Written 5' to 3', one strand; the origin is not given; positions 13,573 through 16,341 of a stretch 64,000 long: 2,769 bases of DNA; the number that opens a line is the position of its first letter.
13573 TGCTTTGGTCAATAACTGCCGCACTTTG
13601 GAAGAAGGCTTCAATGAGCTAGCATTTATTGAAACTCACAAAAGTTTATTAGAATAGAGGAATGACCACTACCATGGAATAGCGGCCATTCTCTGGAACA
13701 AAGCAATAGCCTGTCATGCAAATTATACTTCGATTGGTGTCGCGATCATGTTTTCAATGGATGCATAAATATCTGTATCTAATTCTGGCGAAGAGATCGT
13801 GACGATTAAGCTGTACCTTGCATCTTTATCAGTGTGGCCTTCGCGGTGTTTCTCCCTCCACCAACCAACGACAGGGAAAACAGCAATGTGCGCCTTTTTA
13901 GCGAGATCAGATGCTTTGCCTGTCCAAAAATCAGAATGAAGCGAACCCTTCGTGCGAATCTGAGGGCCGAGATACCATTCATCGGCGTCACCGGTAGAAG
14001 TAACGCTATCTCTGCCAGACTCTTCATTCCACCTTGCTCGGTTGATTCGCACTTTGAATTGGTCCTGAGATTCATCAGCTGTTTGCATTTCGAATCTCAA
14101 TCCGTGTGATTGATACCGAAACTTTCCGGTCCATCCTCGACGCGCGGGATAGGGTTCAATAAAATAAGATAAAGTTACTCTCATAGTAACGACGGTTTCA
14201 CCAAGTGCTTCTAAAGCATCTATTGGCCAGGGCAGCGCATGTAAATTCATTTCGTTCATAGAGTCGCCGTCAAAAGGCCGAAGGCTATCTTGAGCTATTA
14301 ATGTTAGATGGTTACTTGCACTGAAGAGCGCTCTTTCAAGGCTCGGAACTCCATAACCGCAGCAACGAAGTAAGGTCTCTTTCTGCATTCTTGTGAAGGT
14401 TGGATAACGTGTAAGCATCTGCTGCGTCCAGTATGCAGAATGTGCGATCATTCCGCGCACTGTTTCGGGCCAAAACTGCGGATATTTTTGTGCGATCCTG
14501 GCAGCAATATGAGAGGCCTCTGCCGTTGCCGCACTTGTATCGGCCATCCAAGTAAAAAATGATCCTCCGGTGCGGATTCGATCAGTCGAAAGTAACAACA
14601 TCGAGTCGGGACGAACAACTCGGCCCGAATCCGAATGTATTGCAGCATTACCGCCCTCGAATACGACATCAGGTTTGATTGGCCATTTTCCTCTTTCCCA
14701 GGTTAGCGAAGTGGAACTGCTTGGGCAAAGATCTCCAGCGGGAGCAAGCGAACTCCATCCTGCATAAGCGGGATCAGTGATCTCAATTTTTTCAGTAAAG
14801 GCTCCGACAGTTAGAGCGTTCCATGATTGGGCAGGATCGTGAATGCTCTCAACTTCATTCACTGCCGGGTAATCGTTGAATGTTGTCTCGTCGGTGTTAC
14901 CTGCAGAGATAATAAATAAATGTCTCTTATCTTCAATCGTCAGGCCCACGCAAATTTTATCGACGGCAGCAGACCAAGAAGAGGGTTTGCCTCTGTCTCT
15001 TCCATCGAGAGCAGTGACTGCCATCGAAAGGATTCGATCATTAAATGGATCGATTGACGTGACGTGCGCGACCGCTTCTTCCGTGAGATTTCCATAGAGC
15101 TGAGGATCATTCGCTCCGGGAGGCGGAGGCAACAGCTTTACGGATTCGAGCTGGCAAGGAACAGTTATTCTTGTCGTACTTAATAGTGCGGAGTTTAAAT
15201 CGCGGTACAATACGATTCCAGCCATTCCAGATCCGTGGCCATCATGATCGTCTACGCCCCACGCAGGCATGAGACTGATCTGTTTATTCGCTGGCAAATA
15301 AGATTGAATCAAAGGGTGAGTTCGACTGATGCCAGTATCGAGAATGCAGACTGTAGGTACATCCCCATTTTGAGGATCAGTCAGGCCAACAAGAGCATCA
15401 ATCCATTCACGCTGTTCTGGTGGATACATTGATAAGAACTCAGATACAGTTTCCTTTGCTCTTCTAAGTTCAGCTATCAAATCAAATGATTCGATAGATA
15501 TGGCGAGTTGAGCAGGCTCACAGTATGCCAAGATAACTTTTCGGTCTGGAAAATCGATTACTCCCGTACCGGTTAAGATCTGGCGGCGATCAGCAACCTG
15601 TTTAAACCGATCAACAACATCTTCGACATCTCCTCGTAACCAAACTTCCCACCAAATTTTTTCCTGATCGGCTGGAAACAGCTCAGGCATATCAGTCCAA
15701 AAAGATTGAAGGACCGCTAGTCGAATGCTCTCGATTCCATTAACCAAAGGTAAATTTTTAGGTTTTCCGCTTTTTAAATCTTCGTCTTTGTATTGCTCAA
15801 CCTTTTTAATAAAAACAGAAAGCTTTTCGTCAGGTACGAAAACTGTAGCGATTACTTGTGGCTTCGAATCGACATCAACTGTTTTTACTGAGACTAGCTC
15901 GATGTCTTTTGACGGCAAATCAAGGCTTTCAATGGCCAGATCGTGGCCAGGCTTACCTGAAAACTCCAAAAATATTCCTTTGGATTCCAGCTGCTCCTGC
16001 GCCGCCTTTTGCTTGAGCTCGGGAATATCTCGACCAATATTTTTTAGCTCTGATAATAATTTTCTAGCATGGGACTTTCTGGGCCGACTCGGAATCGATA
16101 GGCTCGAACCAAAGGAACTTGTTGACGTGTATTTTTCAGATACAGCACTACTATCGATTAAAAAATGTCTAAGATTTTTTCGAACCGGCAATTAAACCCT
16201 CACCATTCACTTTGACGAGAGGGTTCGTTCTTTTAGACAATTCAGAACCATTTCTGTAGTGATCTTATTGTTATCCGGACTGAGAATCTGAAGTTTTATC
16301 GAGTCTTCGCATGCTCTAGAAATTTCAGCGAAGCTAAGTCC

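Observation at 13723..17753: AAA+ ATPase plus S8 subtilase two-gene cassette (IetAS-like candidate defence module) preceded by an HTH/recombinase-domain gene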

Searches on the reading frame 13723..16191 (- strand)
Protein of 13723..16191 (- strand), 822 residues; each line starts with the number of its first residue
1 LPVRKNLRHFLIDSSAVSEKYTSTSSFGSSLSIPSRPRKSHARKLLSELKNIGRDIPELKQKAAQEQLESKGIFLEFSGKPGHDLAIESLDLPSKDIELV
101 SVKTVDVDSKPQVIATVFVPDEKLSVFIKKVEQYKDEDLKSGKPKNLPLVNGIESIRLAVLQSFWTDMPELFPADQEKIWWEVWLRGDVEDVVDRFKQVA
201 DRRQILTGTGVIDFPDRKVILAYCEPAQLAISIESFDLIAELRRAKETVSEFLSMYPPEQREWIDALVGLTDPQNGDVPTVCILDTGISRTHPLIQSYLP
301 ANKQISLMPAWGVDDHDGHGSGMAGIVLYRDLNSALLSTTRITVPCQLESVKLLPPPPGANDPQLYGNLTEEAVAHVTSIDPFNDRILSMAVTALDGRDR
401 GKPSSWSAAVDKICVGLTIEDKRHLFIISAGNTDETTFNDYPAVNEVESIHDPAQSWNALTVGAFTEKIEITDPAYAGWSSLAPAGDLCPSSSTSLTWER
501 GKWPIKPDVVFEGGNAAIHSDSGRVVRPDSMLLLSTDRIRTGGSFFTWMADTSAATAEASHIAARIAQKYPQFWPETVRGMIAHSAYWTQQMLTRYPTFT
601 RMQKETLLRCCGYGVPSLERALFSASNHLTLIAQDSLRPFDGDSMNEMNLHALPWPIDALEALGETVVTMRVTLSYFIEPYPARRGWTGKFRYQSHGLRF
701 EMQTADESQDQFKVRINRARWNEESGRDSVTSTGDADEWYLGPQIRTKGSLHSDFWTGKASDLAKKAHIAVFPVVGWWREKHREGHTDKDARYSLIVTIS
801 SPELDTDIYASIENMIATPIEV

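Call 3: search_protein_families(library=padloc, proteins=[window:13723-16191:-], max_evalue=0.01)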
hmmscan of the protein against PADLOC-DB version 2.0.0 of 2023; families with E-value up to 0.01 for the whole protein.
window:13723-16191:- (822 aa): 7 families
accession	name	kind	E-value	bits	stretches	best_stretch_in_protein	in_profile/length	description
PDLC02198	IetS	-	4.9e-36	122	1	272-818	247-781/795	-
PDLC04233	IetS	-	1.9e-22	77.1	1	273-821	297-849/855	-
PDLC02201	IetS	-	8.7e-21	71.9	1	275-638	251-569/781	-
PDLC02197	IetS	-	9.3e-20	68.5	1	270-676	249-610/749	-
PDLC02199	IetS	-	7.1e-11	39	1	274-639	311-648/826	-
PDLC02200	IetS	-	2.3e-10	37.3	1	270-639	261-596/780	-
PDLC04234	IetS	-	0.00068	15.9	1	448-572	497-627/656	-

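Call 4: search_protein_families(library=pfam, proteins=[window:13723-16191:-], max_evalue=0.01)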
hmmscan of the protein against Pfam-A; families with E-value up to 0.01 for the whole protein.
window:13723-16191:- (822 aa): 1 family
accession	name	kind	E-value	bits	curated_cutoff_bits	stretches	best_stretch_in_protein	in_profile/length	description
PF00082.27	Peptidase_S8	-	1.4e-55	189.1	21.8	1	278-614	3-288/288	Subtilase family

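Call 5: search_protein_families(library=ncbifam, proteins=[window:13723-16191:-], max_evalue=0.01)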
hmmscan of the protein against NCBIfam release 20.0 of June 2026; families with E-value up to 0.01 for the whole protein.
window:13723-16191:- (822 aa): 2 families
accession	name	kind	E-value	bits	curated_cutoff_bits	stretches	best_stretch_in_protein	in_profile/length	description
NF042956.1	IteS_antiphage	equivalog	3.8e-16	58.5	900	1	271-639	250-577/747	S8 family anti-phage peptidase IteS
TIGR03921.1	T7SS_mycosin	equivalog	6.9e-09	35.3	278.75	1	276-327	12-60/353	type VII secretion-associated serine protease mycosin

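Call 9: find_homologous_proteins(query=window:13723-16191:-)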
Query window:13723-16191:- (822 aa): 3898 proteins with E <= 0.001 among 8000 candidates; the best 120 are listed.
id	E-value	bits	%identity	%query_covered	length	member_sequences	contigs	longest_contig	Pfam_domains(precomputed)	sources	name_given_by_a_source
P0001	0.0e+0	1895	100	100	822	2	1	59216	PF27160.1,PF00082.28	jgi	-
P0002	0.0e+0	1406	72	100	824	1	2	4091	PF27160.1,PF00082.28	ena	-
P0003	0.0e+0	1091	58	100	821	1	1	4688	PF27160.1,PF00082.28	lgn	-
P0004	0.0e+0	1072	57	100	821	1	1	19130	PF27160.1,PF00082.28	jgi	jgi:hypothetical protein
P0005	0.0e+0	1065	57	100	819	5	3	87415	PF27160.1,PF00082.28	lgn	-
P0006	0.0e+0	1048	55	100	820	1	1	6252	PF27160.1,PF00082.28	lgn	-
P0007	0.0e+0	1048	56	99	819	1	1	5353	PF27160.1,PF00082.28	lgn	-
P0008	0.0e+0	1043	56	100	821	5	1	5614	PF27160.1,PF00082.28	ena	-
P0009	0.0e+0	1042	56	99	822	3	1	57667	PF27160.1,PF00082.28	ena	-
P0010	0.0e+0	1041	57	98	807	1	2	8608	PF27160.1,PF00082.28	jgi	jgi:hypothetical protein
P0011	0.0e+0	1032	55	100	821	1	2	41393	PF27160.1,PF00082.28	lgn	-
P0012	0.0e+0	1031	56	100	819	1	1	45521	PF27160.1,PF00082.28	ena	-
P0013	0.0e+0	1030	55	100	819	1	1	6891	PF27160.1,PF00082.28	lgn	-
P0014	0.0e+0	1027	55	100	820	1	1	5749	PF27160.1,PF00082.28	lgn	-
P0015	0.0e+0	1016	55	99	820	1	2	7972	PF27160.1,PF00082.28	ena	-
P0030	4.3e-255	867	51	91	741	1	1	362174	PF27160.1,PF00082.28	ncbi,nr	ncbi:MAG: S8 family peptidase [Bdellovibrionaceae bacterium]|nr:S8 family peptidase [Pseudobdellovib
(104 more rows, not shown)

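Call 12: find_encoding_contigs(protein=P0001, flank=10000, max_places=4)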
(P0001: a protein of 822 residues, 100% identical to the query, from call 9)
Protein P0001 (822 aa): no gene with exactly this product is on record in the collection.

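Call 15: find_encoding_contigs(protein=P0002, flank=6000, max_places=3)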
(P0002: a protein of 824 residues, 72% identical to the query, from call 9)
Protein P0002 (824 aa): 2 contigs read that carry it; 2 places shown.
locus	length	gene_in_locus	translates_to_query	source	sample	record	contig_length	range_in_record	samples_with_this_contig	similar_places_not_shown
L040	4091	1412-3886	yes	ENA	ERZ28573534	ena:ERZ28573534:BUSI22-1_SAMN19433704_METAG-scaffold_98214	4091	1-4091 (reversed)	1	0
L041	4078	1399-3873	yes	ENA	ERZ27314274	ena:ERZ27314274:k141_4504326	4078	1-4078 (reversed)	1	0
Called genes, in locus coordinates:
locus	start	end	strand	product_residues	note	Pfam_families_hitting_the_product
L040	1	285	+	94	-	?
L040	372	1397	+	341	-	PF00004:AAA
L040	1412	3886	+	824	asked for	PF27160:Y4kK_N, PF00082:Peptidase_S8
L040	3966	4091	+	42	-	?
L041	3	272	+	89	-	?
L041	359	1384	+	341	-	PF00004:AAA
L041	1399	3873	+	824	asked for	PF27160:Y4kK_N, PF00082:Peptidase_S8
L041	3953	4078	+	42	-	?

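Call 16: find_encoding_contigs(protein=P0005, flank=6000, max_places=3)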
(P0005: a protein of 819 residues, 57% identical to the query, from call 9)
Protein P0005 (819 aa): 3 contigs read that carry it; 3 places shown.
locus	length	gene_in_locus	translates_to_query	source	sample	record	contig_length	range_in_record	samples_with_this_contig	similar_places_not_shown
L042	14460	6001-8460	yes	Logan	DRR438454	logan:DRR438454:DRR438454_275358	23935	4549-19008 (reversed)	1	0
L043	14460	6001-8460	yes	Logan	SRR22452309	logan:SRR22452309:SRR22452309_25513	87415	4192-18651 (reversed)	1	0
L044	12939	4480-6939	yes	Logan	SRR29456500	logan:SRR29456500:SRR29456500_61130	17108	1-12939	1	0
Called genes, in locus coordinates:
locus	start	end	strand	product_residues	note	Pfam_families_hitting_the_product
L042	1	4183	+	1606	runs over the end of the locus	PF13156:Mrr_cat_2, PF00270:DEAD, PF04851:ResIII, PF00271:Helicase_C (weak), PF22240:ISP_coupler, PF02384:N6_Mtase, PF07669:Eco57I (weak), PF18135:Type_ISP_C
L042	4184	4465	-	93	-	-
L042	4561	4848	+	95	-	-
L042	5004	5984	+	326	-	PF20720:nSTAND3 (weak), PF00004:AAA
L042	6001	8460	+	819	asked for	PF27160:Y4kK_N, PF00082:Peptidase_S8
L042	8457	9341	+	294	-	PF14311:DUF4379 (faint)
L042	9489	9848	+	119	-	PF01381:HTH_3, PF12844:HTH_19 (faint), PF13443:HTH_26 (weak)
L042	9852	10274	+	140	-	-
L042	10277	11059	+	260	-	-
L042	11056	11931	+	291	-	PF01223:Endonuclease_NS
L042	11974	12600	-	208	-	-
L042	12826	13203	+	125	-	-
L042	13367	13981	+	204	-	PF00589:Phage_integrase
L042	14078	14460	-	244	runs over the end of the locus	-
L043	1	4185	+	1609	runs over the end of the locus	PF13156:Mrr_cat_2, PF00270:DEAD, PF04851:ResIII, PF00271:Helicase_C (weak), PF22240:ISP_coupler, PF02384:N6_Mtase (weak), PF18135:Type_ISP_C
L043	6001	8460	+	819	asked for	PF27160:Y4kK_N, PF00082:Peptidase_S8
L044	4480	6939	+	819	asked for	PF27160:Y4kK_N, PF00082:Peptidase_S8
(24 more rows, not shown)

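Call 17: find_encoding_contigs(protein=P0009, flank=6000, max_places=3)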
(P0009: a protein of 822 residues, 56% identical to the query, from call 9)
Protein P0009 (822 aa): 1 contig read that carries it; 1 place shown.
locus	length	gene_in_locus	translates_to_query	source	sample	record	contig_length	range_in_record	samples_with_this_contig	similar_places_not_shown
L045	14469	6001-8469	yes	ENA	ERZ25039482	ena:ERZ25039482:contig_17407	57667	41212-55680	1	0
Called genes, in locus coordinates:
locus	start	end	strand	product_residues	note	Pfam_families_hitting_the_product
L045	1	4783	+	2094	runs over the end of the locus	PF25172:Beta-prop_WDR3_2nd, PF00400:WD40, PF23381:Beta-prop_IFT122_1st, PF23409:Beta-prop_EML, PF24105:Beta-prop_CAF1B_HIR1, PF24807:WD40_CDC20-Fz, PF24814:WD40_Prp19, PF24817:WD40_WDHD1_1st, +107 more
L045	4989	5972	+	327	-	PF20720:nSTAND3 (weak), PF00004:AAA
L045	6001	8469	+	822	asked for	PF27160:Y4kK_N, PF00082:Peptidase_S8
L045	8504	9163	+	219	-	-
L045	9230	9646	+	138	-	-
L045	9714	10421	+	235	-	-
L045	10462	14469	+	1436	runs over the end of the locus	PF25794:SACS, PF13020:NOV_C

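Call 18: find_encoding_contigs(protein=P0030, flank=6000, max_places=3)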
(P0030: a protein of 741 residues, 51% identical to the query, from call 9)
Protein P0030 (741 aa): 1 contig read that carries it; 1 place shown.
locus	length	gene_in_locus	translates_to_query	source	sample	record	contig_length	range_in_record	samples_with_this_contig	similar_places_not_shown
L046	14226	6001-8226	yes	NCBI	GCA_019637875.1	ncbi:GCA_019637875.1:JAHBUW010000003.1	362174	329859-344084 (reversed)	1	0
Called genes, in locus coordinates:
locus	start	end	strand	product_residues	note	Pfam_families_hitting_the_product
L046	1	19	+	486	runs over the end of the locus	PF07690:MFS_1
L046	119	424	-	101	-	PF03592:Terminase_2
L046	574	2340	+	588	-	-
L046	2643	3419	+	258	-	PF14237:GYF_2, PF07238:PilZ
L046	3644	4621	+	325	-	-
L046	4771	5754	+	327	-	PF00004:AAA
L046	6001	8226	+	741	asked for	PF27160:Y4kK_N (faint), PF00082:Peptidase_S8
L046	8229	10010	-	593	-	PF00664:ABC_membrane, PF00005:ABC_tran, PF02463:SMC_N (faint), PF13191:AAA_16 (weak)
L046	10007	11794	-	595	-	PF00664:ABC_membrane, PF00005:ABC_tran, PF02463:SMC_N (faint)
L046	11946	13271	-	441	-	PF00082:Peptidase_S8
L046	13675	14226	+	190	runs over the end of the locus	PF01058:Oxidored_q6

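Call 43: search_solved_structures(query=window:13723-16191:-, max_evalue=0.001, show_alignments=2)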
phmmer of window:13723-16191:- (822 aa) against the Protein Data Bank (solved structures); distinct sequences matched with E-value up to 0.001: 0.

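Call 48: search_dna_similar(query=window:13723-16191:-, collection=plasmids, mode=protein, max_rows=30, rows=spread)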
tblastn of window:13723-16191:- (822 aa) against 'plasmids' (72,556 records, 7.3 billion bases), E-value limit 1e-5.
Records with a match: 480; places in all: 488; records where one place covers at least 80% of the query: 386.
Best place of each record, by identity: <60% 480.
By first word of the organism name: Klebsiella 213; Agrobacterium 54; Rhizobium 30; Burkholderia 26; Enterobacter 14; Bradyrhizobium 12; Acetobacter 12; Leptolyngbya 7; Rhodococcus 7; Sinorhizobium 6; and 53 more.
By predicted mobility (MOB-suite, as given by PLSDB): conjugative 331; non-mobilizable 119; mobilizable 30.
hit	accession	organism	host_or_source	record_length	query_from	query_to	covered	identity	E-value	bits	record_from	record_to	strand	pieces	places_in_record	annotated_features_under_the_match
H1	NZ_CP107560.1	Methylocystis sp. MJC1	whole organism,Alpine Peat Bogs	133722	36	822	96%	43.8%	0e+0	598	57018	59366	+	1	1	S8 family peptidase | hypothetical protein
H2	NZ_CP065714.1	Sphingomonas paucimobilis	-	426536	36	820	95%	41.4%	5e-160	523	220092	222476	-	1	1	S8 family peptidase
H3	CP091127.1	Serratia marcescens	Canis lupus familiaris,pure bacterial ...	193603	36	822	96%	41.2%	3e-165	539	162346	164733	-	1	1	S8 family peptidase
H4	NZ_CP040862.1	Klebsiella pneumoniae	-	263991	36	822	96%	41.2%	3e-165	539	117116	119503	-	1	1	S8 family peptidase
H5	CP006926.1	Klebsiella pneumoniae 30660/NJST258_1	Homo sapiens,urinary tract infection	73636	36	822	96%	41.0%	8e-166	540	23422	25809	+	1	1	Subtilisin-like protease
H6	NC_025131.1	Klebsiella pneumoniae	urine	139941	36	822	96%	41.0%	8e-166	540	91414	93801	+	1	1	S8 family peptidase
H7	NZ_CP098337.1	Klebsiella pneumoniae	Homo sapiens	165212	36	822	96%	41.0%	8e-166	540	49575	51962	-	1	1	S8 family peptidase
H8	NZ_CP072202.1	Klebsiella pneumoniae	Homo sapiens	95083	36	822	96%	41.0%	1e-165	540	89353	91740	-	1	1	S8 family peptidase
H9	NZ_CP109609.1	Klebsiella pneumoniae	Pure culture,clinical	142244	36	822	96%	41.0%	1e-165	540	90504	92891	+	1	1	S8 family peptidase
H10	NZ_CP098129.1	Klebsiella pneumoniae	Canis lupus familiaris,Rectal swab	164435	36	822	96%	41.0%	1e-165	540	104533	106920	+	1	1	S8 family peptidase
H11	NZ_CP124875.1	Klebsiella pneumoniae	Homo sapiens,urine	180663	36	822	96%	41.0%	1e-165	540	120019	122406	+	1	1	S8 family peptidase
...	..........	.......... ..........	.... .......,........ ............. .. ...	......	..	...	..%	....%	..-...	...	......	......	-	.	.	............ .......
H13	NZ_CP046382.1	Klebsiella pneumoniae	Homo sapiens,Pure culture one microbial ...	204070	36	822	96%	41.0%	1e-165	540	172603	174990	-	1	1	S8 family peptidase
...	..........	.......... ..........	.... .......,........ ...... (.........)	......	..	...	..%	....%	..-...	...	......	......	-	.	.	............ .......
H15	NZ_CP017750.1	Cupriavidus sp. USMAA2-4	cell culture,Sungai Pinang, Penang, ...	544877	37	816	95%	41.1%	6e-156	511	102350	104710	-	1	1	S8 family peptidase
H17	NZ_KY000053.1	Agrobacterium tumefaciens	-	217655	36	820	95%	40.0%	2e-156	513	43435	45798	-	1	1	S8 family peptidase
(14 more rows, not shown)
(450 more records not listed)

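Call 50: get_annotated_region(hit=H17, flank=4000)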
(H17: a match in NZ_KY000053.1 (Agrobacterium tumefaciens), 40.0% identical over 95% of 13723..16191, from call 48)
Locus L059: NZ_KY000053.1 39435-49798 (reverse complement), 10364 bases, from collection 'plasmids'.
description: Agrobacterium tumefaciens strain DC12-001 plasmid pTi_DC12-001, complete sequence
organism: Agrobacterium tumefaciens (NCBI taxid 358)
taxonomy: Bacteria; Pseudomonadota; Alphaproteobacteria; Hyphomicrobiales; Rhizobiaceae; Agrobacterium; Agrobacterium tumefaciens
host: -; source: -; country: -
typing (MOB-suite, as given by PLSDB): non-mobilizable; replicon rep_cluster_490; mating-pair formation MPF_T
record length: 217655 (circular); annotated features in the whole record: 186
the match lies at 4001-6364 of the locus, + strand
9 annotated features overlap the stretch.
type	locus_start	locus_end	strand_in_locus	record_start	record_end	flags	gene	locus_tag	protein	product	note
CDS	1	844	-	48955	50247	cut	-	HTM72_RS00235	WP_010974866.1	NtaA/DmoA family FMN-dependent monooxygenase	GO:0008152 - metabolic process [Evidence IEA]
CDS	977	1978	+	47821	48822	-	-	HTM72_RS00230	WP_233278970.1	LysR family transcriptional regulator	-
CDS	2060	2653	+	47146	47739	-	-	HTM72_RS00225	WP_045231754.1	DUF6088 family protein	-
CDS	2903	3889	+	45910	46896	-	-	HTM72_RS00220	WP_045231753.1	ATP-binding protein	-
CDS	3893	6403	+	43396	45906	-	-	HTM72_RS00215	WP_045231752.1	S8 family peptidase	-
CDS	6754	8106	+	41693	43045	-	-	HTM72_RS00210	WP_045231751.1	LLM class flavin-dependent oxidoreductase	-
CDS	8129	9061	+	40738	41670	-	-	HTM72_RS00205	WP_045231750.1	aliphatic sulfonate ABC transporter substrate-binding protein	GO:0042918 - alkanesulfonate transport [Evidence IEA]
CDS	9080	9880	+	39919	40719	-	ssuC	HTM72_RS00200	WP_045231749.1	aliphatic sulfonate ABC transporter permease SsuC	GO:0055085 - transmembrane transport [Evidence IEA]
CDS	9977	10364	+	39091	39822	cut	-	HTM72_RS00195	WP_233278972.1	ATP-binding cassette domain-containing protein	-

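Call 54: predict_structure(alignment_id=A2)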
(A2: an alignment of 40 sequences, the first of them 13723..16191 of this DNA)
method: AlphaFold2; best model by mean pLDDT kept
length: 822 residues; sequences in the alignment: 40
mean_pLDDT: 78.8   pTM: 0.69
mean pLDDT of the five models: 78.8, 77.7, 77.5, 76.4, 71.9
residues with pLDDT >= 90: 226; 70-90: 413; 50-70: 102; < 50: 81
segments of 3 or more residues with pLDDT < 50: 1-9, 22-36, 246-251, 397-401, 682-695, 727-733, 779-783, 804-809, 811-813, 816-822
pLDDT, mean of each block of 10 residues (from residue 1): 38 64 38 55 89 79 64 86 73 82 74 85 86 88 83 85 78 78 81 87 80 74 84 76 60 68 88 78 92 92 88 81 95 85 92 68 65 90 90 58 70 87 91 89 85 84 95 89 96 75 81 95 92 89 84 96 93 94 96 94 91 93 73 80 67 77 84 87 40 59 85 79 53 68 79 91 87 63 53 88 51 46 37
secondary structure, 60 per line:
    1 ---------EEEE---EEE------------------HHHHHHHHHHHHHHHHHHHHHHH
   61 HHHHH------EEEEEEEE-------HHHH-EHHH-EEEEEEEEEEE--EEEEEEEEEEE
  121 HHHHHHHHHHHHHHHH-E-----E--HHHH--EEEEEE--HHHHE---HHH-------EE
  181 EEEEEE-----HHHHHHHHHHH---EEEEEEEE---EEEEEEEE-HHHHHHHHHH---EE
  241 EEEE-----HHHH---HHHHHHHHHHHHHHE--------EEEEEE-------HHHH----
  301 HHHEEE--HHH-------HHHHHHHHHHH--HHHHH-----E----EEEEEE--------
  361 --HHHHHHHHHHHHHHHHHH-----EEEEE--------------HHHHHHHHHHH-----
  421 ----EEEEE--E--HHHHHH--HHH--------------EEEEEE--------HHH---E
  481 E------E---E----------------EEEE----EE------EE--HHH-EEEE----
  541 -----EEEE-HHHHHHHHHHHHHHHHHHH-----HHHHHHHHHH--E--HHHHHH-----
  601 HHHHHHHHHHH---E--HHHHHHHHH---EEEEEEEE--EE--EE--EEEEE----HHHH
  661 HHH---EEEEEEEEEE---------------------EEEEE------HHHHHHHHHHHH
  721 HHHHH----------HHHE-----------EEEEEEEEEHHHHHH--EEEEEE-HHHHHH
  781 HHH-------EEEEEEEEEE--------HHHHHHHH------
elements in order (helices of 4 or more, strands of 3 or more residues): E10-13 E17-19 H38-65 E72-79 H87-90 E97-107 E110-120 H121-136 H147-150 E153-158 H161-164 E179-186 H192-202 E206-213 E217-224 H226-235 E239-244 H250-253 H257-270 E280-285 H293-296 E304-306 H319-329 H332-336 E347-352 H363-380 E386-390 H405-415 E425-429 H435-440 E460-465 E509-512 E533-536 E546-549 H551-569 H575-584 H590-595 H601-611 H618-626 E630-637 E648-652 H657-663 E667-676 E698-702 H709-725 E751-759 H760-765 E768-773 H775-783 E791-800 H809-816
